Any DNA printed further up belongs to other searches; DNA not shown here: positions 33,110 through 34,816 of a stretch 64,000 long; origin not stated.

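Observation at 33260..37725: Sialic-acid-type (CMP-nonulosonate) operon led by an unusual cytidylyltransferase-like/radical-SAM-like fusion gene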

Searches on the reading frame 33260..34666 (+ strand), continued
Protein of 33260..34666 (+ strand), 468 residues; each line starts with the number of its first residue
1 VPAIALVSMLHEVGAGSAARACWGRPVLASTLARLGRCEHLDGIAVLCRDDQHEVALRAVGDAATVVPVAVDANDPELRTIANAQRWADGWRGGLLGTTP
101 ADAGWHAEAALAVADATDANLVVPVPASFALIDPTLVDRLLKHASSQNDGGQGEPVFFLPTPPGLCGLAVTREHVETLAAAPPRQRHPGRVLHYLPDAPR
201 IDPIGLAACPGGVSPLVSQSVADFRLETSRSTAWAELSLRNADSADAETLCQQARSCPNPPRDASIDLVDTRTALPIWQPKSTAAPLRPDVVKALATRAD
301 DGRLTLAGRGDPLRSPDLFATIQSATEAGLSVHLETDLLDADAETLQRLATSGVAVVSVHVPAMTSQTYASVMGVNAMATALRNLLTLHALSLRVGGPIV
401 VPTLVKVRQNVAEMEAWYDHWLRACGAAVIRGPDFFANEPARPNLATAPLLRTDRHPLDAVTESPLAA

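Call 24: search_protein_families(library=ncbifam, proteins=[P0063, P0035, P0012, P0083, P0081, P0002], max_evalue=0.01)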
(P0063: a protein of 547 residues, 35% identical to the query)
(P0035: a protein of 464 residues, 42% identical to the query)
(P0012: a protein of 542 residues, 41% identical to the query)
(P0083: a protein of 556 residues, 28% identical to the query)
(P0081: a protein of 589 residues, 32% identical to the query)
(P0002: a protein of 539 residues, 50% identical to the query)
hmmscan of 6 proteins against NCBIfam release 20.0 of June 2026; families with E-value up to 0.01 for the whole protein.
P0063 (547 aa): 21 families
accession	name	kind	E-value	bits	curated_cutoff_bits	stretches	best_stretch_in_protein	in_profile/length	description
TIGR04321.1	spiroSPASM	subfamily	1.2e-39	136.4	250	1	226-545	187-506/510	spiro-SPASM protein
TIGR04317.1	W_rSAM_matur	equivalog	2e-14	53.5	380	1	273-435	4-165/349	tungsten cofactor oxidoreductase radical SAM maturase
TIGR04251.1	SCM_rSAM_ScmF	equivalog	2.5e-10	40.3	400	1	298-407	33-142/353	SynChlorMet cassette radical SAM/SPASM protein ScmF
TIGR04545.1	rSAM_ahbD_hemeb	equivalog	3.8e-09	36.4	500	1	301-412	29-137/339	heme b synthase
TIGR04053.2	TIGR04053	equivalog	9.6e-08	31.7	395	1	301-405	37-144/366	TIGR04053 family radical SAM/SPASM domain-containing protein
TIGR04133.1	rSAM_w_lipo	hypoth_equivalog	1.5e-07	30.7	425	1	481-545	266-325/350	TIGR04133 family radical SAM/SPASM protein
TIGR04051.1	rSAM_NirJ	equivalog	4.3e-07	29.2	515.45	1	302-403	32-132/354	heme d1 biosynthesis radical SAM protein NirJ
TIGR03962.1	mycofact_rSAM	equivalog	9.8e-07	28.2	265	1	301-406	40-144/339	mycofactocin radical SAM maturase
TIGR04054.1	rSAM_NirJ1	equivalog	2e-06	26.7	650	1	302-404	66-167/387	putative heme d1 biosynthesis radical SAM protein NirJ1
TIGR02109.1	PQQ_syn_pqqE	equivalog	1.2e-05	24.5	381.35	1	272-426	6-155/358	pyrroloquinoline quinone biosynthesis protein PqqE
TIGR04055.1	rSAM_NirJ2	equivalog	3.9e-05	23.3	500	1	303-395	30-121/326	putative heme d1 biosynthesis radical SAM protein NirJ2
NF050035.1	rSAM_WgK_link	exception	5.8e-05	22.2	650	1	278-406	14-143/367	radical SAM/SPASM peptide maturase WgkB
TIGR04085.1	rSAM_more_4Fe4S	domain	0.00017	21.9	27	1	476-542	1-65/93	SPASM domain-containing protein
TIGR04311.1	rSAM_Geo_metal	subfamily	0.00018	20.7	400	1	272-399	2-132/423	radical SAM/SPASM family putative metalloenzyme maturase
TIGR02668.1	moaA_archaeal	equivalog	0.00026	20.1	325.25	1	321-404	59-141/303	GTP 3',8-cyclase MoaA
TIGR04347.1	pseudo_SAM_Halo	equivalog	0.0011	18.4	525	1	275-395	40-159/390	TIGR04347 family pseudo-SAM/SPASM protein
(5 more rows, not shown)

P0035 (464 aa): 15 families
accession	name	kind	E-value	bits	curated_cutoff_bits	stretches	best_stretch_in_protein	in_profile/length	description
TIGR04321.1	spiroSPASM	subfamily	1.4e-37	129.6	250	1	171-462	212-506/510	spiro-SPASM protein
TIGR04317.1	W_rSAM_matur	equivalog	1.5e-12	47.3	380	1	216-355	31-168/349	tungsten cofactor oxidoreductase radical SAM maturase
TIGR04003.1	rSAM_BssD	equivalog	9.2e-06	25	496.45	1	238-357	131-246/314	[benzylsuccinate synthase]-activating enzyme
TIGR04311.1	rSAM_Geo_metal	subfamily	1.1e-05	24.7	400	1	237-338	51-159/423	radical SAM/SPASM family putative metalloenzyme maturase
TIGR04545.1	rSAM_ahbD_hemeb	equivalog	1.7e-05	24.5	500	1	217-314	29-124/339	heme b synthase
NF045702.1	rSAM_GDGT_ether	equivalog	7.2e-05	21.6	450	1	231-344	132-240/486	tetraether lipid synthase Tes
TIGR02668.1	moaA_archaeal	equivalog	0.0001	21.4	325.25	1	225-322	50-142/303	GTP 3',8-cyclase MoaA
TIGR04055.1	rSAM_NirJ2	equivalog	0.00024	20.8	500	1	221-322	32-132/326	putative heme d1 biosynthesis radical SAM protein NirJ2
NF001199.0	PRK00164.2-1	equivalog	0.00033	19.9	231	1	237-323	61-145/308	GTP 3',8-cyclase MoaA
TIGR04053.2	TIGR04053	equivalog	0.00034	20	395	1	219-320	39-141/366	TIGR04053 family radical SAM/SPASM domain-containing protein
TIGR04133.1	rSAM_w_lipo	hypoth_equivalog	0.0012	17.8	425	1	396-462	264-325/350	TIGR04133 family radical SAM/SPASM protein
NF045646.2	rSAM_Se_TrsS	equivalog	0.0016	17.1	490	1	234-344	132-238/441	radical SAM (seleno)protein TrsS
TIGR02666.1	moaA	equivalog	0.0021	17.1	284.05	1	229-323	57-150/336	GTP 3',8-cyclase MoaA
TIGR04085.1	rSAM_more_4Fe4S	domain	0.0046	17.4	27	1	393-459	1-65/93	SPASM domain-containing protein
TIGR04251.1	SCM_rSAM_ScmF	equivalog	0.0071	15.8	400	0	235-317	56-135/353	SynChlorMet cassette radical SAM/SPASM protein ScmF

P0012 (542 aa): 7 families
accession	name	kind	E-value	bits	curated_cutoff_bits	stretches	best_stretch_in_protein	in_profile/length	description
TIGR04321.1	spiroSPASM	subfamily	5.7e-40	137.4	250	1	223-540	184-506/510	spiro-SPASM protein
TIGR04317.1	W_rSAM_matur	equivalog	3.9e-06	26.2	380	1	300-431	33-166/349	tungsten cofactor oxidoreductase radical SAM maturase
TIGR04251.1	SCM_rSAM_ScmF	equivalog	0.00037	20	400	0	300-394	37-129/353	SynChlorMet cassette radical SAM/SPASM protein ScmF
TIGR04545.1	rSAM_ahbD_hemeb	equivalog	0.00079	19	500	1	298-434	28-160/339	heme b synthase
TIGR04053.2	TIGR04053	equivalog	0.004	16.5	395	1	299-392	37-131/366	TIGR04053 family radical SAM/SPASM domain-containing protein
TIGR04055.1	rSAM_NirJ2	equivalog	0.0042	16.7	500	0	299-438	28-163/326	putative heme d1 biosynthesis radical SAM protein NirJ2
TIGR04133.1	rSAM_w_lipo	hypoth_equivalog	0.0052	15.8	425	1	478-540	268-325/350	TIGR04133 family radical SAM/SPASM protein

P0083 (556 aa): 6 families
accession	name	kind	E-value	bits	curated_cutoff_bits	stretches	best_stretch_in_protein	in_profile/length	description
TIGR04321.1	spiroSPASM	subfamily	8.2e-15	54.4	250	1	130-508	90-460/510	spiro-SPASM protein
TIGR04545.1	rSAM_ahbD_hemeb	equivalog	2.5e-05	23.9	500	1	301-416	24-139/339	heme b synthase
TIGR04103.1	rSAM_nif11_3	equivalog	9.2e-05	21.2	725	1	307-411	34-137/412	nif11-class peptide radical SAM maturase 3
TIGR04053.2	TIGR04053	equivalog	0.00082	18.7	395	1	307-412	38-146/366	TIGR04053 family radical SAM/SPASM domain-containing protein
TIGR04317.1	W_rSAM_matur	equivalog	0.0036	16.5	380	1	315-413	41-138/349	tungsten cofactor oxidoreductase radical SAM maturase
TIGR04303.1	GeoRSP_rSAM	equivalog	0.0061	16.2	400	0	318-403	43-127/325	GeoRSP system radical SAM/SPASM protein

P0081 (589 aa): 10 families
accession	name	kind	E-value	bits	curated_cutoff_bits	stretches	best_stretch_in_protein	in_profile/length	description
TIGR04321.1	spiroSPASM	subfamily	1.3e-36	126.3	250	1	168-587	87-506/510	spiro-SPASM protein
TIGR04317.1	W_rSAM_matur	equivalog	3.9e-10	39.4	380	1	340-461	25-148/349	tungsten cofactor oxidoreductase radical SAM maturase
TIGR04251.1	SCM_rSAM_ScmF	equivalog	8e-09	35.3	400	1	344-446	33-135/353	SynChlorMet cassette radical SAM/SPASM protein ScmF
TIGR02109.1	PQQ_syn_pqqE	equivalog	1.5e-05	24.1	381.35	1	320-468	8-154/358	pyrroloquinoline quinone biosynthesis protein PqqE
TIGR04311.1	rSAM_Geo_metal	subfamily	0.00024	20.3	400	1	351-457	33-144/423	radical SAM/SPASM family putative metalloenzyme maturase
TIGR04051.1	rSAM_NirJ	equivalog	0.00031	19.8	515.45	1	347-444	31-127/354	heme d1 biosynthesis radical SAM protein NirJ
NF045574.1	sacti_mat_StsB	exception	0.0014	17.5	625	1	355-455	132-231/466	StsB family radical SAM/SPASM domain sactipeptide maturase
TIGR04303.1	GeoRSP_rSAM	equivalog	0.0058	16.2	400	0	352-447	36-130/325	GeoRSP system radical SAM/SPASM protein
TIGR03972.1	rSAM_TYW1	equivalog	0.0069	15.5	317.95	0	353-458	109-212/297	4-demethylwyosine synthase TYW1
TIGR02668.1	moaA_archaeal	equivalog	0.0072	15.3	325.25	0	353-448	45-139/303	GTP 3',8-cyclase MoaA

P0002 (539 aa): 7 families
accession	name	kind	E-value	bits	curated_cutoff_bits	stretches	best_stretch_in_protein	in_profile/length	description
TIGR04321.1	spiroSPASM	subfamily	1.6e-16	60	250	1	257-463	196-413/510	spiro-SPASM protein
TIGR04317.1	W_rSAM_matur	equivalog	5.6e-14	52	380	1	288-451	3-167/349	tungsten cofactor oxidoreductase radical SAM maturase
TIGR02109.1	PQQ_syn_pqqE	equivalog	1.4e-07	30.8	381.35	1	286-453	4-167/358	pyrroloquinoline quinone biosynthesis protein PqqE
TIGR04251.1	SCM_rSAM_ScmF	equivalog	4e-05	23.2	400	1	311-450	33-164/353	SynChlorMet cassette radical SAM/SPASM protein ScmF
NF038283.1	viperin_w_prok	equivalog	0.00017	20.9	180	1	330-440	52-163/281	viperin family antiviral radical SAM protein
TIGR04038.1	tatD_link_rSAM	subfamily_domain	0.00037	20.3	129.7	1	322-425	48-154/192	TatD family nuclease-associated radical SAM protein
TIGR03962.1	mycofact_rSAM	equivalog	0.0013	18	265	1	311-424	37-148/339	mycofactocin radical SAM maturase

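Call 25: predict_structure(alignment_id=A2)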
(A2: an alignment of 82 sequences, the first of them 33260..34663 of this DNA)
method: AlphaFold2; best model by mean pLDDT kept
length: 468 residues; sequences in the alignment: 82
mean_pLDDT: 91.4   pTM: 0.91
mean pLDDT of the five models: 91.4, 90.5, 90.2, 89.9, 89.3
residues with pLDDT >= 90: 378; 70-90: 54; 50-70: 24; < 50: 12
segments of 3 or more residues with pLDDT < 50: 458-468
pLDDT, mean of each block of 10 residues (from residue 1): 97 96 97 98 98 98 98 93 93 92 97 98 98 98 95 94 97 98 94 91 94 94 94 94 95 90 88 92 70 72 90 95 92 97 98 98 98 98 98 96 96 96 95 71 74 50 36
secondary structure, 60 per line:
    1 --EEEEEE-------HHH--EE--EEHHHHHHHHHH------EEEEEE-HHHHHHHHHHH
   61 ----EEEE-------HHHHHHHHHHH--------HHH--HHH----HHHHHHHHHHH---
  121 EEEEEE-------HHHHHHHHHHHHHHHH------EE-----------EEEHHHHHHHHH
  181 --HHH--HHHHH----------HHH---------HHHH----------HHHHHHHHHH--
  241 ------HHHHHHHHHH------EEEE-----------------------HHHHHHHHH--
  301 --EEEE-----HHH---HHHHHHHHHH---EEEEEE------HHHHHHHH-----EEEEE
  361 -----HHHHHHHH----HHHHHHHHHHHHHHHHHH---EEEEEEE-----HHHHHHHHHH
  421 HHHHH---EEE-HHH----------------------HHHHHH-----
elements in order: E3-8 H27-36 E43-48 H50-60 E65-68 H76-86 H107-117 E121-126 H134-149 E169-171 H172-180 H188-192 H215-218 H229-238 H247-256 E263-266 H290-298 E303-306 H318-327 E331-336 H343-350 E356-360 H366-373 H378-395 E399-405 H411-425 E429-431 H458-463

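Call 27: search_solved_structures(query=A2, max_evalue=1, show_alignments=2)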
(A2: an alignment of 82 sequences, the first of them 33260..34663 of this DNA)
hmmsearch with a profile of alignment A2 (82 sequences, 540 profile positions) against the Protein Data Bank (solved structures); distinct sequences matched with E-value up to 1: 7.
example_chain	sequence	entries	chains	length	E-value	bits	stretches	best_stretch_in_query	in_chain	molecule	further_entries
4m7t_A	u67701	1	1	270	1.2e-10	43.8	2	475-536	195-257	BtrN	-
4m7s_A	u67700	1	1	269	4.6e-10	42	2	475-536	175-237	BtrN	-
2jan_A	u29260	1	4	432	0.11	14.3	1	429-510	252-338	TYROSYL-TRNA SYNTHETASE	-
7bi7_A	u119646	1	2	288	0.4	12.5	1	293-382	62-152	FeMo cofactor biosynthesis protein NifB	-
7jmb_A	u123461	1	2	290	0.4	12.4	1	293-382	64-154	Nitrogenase iron-molybdenum cofactor biosynthesis protein NifB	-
7jma_A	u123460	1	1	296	0.42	12.4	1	293-382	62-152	Nitrogenase iron-molybdenum cofactor biosynthesis protein NifB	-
8wm2_A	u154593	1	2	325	0.63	11.8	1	290-369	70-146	Fe-S radical SAM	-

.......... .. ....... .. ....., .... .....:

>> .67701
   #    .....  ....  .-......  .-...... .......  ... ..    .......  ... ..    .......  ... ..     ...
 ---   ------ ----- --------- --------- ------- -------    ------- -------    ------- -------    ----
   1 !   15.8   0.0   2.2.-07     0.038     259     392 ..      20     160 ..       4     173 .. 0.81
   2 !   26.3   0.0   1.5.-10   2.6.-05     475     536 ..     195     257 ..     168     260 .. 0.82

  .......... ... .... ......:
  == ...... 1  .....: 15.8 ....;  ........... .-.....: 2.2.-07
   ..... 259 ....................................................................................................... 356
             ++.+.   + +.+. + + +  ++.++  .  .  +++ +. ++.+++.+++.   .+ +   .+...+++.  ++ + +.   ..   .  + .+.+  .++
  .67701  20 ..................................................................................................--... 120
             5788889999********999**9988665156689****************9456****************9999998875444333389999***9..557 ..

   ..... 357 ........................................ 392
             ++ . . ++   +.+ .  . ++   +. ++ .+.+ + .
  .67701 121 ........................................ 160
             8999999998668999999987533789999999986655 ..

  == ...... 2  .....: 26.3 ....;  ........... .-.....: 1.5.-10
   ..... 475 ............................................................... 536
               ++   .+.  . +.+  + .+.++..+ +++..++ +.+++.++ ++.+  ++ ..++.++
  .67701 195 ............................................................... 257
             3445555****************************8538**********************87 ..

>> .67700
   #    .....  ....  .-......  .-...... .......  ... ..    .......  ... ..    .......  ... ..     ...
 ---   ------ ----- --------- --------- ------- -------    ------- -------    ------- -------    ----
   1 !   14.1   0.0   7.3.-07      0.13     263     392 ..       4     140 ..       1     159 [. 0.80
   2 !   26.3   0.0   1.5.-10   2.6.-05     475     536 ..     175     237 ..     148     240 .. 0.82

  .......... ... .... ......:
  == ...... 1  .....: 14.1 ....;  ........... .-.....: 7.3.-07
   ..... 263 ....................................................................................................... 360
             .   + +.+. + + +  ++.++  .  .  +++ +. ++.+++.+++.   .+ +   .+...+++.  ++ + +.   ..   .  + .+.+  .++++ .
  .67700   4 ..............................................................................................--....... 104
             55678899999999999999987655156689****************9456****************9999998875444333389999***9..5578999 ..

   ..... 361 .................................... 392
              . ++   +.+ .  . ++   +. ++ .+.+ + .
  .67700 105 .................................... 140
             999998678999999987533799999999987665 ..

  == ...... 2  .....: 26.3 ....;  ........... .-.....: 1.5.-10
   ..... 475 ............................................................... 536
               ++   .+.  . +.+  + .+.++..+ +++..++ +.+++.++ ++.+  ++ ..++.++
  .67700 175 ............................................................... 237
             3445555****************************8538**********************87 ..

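Call 39: search_protein_families(library=pfam, proteins=[L011:8052-9986:+, L036:7902-9950:+, L011:7281-7916:-, L014:14576-15514:+, P0081], max_evalue=1)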
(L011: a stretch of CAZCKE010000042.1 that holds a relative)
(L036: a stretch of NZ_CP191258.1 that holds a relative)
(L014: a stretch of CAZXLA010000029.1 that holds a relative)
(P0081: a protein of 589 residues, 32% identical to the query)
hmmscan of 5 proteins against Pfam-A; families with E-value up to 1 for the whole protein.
L011:8052-9986:+ (644 aa): 7 families
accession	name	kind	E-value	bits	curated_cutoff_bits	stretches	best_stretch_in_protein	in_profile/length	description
PF01973.23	MptE-like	-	3.3e-38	131.6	34.6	1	220-388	2-170/171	6-hydroxymethylpterin diphosphokinase MptE-like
PF20157.4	Maf_flag10_N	-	9.4e-05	22.4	23.5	1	96-144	116-163/228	Glycosyltransferase Maf N-terminal domain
PF11564.14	BpuJI_N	-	0.047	13.3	25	1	550-641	10-97/278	Restriction endonuclease BpuJI - N terminal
PF24319.2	DUF7491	-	0.13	13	30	1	578-615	48-85/90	Coiled-coil region of unknown function (DUF7491)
PF16985.10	DUF5086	-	0.14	12.6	27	0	148-170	62-84/137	Domain of unknown function (DUF5086)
PF06005.17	ZapB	-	0.19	12.6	31.5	1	545-598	10-65/71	Cell division protein ZapB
PF06133.16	Com_YlbF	-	0.98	10.4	23.9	0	556-635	22-102/105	Control of competence regulator ComK, YlbF/YmcA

L036:7902-9950:+ (682 aa): 2 families
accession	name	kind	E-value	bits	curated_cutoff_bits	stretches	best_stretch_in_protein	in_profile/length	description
PF01973.23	MptE-like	-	1.1e-39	136.4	34.6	1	250-418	2-170/171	6-hydroxymethylpterin diphosphokinase MptE-like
PF20157.4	Maf_flag10_N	-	0.00075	19.5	23.5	1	123-174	113-163/228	Glycosyltransferase Maf N-terminal domain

L011:7281-7916:- (211 aa): 8 families
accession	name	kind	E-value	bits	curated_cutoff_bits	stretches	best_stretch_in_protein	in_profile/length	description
PF11992.13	TgpA_N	-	0.0002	20.9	30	1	5-68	7-73/333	TgpA N-terminal domain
PF20177.3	DUF6542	-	0.0062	16.9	27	1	15-59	2-46/123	Domain of unknown function (DUF6542)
PF24432.1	DUF7555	-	0.0067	16.9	28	1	10-75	10-72/133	Family of unknown function (DUF7555)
PF20315.3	DUF6611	-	0.055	14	27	1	15-100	54-131/168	Family of unknown function (DUF6611)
PF04932.20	Wzy_C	-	0.076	13.2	31.7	1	22-77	22-73/149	O-Antigen ligase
PF04103.21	CD20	-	0.089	13.3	27.9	1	12-60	30-77/156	CD20-like family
PF15634.11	Tox-ART-HYE1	-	0.14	11.9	25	1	79-163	107-193/282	HYE1 signature containing ADP-ribosyltransferase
PF02517.21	Rce1-like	-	0.29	11.9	22.4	1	7-60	26-74/93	Type II CAAX prenyl endopeptidase Rce1-like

L014:14576-15514:+ (312 aa): 3 families
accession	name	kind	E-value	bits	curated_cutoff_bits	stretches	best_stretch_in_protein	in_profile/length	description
PF08668.18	HDOD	-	5.3e-56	189.7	22.9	1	47-241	3-196/196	HDOD domain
PF01966.28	HD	-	1.8e-06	28.7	22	1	141-261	2-113/116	HD domain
PF25591.1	LRV_2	-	0.13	12.7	27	1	59-83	7-31/61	Leucine Rich Repeat Variant domain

P0081 (589 aa): 3 families
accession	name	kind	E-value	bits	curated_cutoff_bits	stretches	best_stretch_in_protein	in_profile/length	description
PF13186.11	SPASM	-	1.2e-07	32.4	21.5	1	519-583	1-66/67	Iron-sulfur cluster-binding domain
PF04055.27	Radical_SAM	-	1.1e-06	29.3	29.5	1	346-455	26-139/166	Radical SAM superfamily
PF12804.13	NTP_transf_3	-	0.00088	19.9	27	1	152-233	69-149/160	MobA-like NTP transferase domain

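Call 42: search_protein_representatives(alignment_id=A2)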
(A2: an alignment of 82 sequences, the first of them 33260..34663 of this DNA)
Query: 82 sequences, 540 profile positions. Proteins with E-value up to 0.001 (for the whole library): 17539; up to 1e-10: 5654; up to 1e-30: 737. The best 150 are listed.
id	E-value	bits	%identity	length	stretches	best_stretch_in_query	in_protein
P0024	7.1e-253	856.6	-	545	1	4-540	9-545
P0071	1.5e-212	723.5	-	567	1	4-540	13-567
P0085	7.5e-202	688.2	-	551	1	4-540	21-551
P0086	2.2e-201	686.6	-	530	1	4-540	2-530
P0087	2.0e-199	680.2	-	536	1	2-540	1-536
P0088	3.1e-199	679.6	-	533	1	4-540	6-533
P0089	4.7e-199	678.9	-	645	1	3-539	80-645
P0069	2.0e-198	676.9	-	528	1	2-540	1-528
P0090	9.0e-198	674.7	-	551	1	4-540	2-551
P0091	1.5e-196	670.7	-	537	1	5-539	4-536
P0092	1.1e-193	661.2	-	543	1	3-540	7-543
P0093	3.3e-188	643.2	-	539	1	8-540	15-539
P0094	3.1e-185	633.4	-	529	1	3-540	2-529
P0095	6.0e-181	619.2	-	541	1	3-540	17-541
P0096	1.0e-176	605.2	-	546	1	4-538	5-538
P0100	3.8e-171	586.9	-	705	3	246-539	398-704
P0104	1.6e-160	551.8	-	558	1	4-438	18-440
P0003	2.8e-153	527.9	-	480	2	4-230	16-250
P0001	3.0e-139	481.6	-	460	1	11-473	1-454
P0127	2.0e-134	465.7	-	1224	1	17-540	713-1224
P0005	6.3e-134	464.0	-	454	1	4-473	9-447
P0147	7.5e-125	434.1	-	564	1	4-540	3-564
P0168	2.1e-118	412.8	-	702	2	18-385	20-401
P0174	5.2e-115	401.6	-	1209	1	18-516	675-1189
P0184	1.4e-111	390.2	-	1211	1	5-518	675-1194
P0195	1.1e-107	377.4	-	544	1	21-537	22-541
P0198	3.3e-107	375.8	-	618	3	18-337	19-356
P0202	3.6e-105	369.1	-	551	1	22-537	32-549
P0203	8.0e-105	368.0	-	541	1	4-540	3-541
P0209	1.0e-102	361.0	-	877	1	22-521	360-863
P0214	5.3e-101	355.4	-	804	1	20-523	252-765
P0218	1.0e-99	351.1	-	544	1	19-540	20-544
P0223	5.2e-99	348.8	-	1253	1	18-524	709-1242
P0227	1.2e-98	347.6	-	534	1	26-539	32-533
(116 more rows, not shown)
